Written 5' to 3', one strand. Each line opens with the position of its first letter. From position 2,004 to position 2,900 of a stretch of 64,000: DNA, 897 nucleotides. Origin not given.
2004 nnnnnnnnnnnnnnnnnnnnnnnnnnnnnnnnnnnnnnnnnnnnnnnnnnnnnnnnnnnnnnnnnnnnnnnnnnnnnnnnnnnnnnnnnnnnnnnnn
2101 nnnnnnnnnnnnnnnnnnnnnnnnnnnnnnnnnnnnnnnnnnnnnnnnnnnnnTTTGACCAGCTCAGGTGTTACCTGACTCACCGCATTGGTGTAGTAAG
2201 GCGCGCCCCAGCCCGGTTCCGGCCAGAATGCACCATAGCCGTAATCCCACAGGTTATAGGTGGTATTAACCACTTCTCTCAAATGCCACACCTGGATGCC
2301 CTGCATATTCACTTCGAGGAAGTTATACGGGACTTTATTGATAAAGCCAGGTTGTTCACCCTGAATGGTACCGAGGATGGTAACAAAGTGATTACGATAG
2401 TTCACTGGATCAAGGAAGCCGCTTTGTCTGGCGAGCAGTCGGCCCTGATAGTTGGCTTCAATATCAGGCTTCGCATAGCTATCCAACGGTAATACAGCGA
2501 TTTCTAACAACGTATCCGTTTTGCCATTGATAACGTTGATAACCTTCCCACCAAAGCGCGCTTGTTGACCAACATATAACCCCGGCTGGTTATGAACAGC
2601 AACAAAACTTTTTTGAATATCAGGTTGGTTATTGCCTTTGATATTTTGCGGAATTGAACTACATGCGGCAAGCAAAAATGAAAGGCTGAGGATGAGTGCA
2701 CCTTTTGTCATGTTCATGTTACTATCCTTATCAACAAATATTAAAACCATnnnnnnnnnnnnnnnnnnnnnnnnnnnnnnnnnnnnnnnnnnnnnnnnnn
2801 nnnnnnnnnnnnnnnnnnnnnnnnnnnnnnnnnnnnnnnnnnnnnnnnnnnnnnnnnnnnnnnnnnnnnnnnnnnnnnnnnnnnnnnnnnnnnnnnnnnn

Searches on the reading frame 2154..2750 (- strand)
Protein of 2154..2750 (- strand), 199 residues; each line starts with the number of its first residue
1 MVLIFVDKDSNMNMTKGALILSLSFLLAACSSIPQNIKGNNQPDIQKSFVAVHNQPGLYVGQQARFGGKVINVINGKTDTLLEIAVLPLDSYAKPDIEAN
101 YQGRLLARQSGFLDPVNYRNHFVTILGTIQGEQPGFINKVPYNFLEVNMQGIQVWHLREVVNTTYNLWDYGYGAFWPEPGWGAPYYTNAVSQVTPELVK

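Call 4: search_protein_families(library=ncbifam, proteins=[window:2154-2750:-])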
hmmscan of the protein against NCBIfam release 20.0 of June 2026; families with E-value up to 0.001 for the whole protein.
window:2154-2750:- (199 aa): 1 family
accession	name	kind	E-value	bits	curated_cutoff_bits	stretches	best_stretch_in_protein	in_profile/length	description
TIGR00752.1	slp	superfamily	2.8e-90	300.6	88.45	1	13-194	1-181/182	Slp family lipoprotein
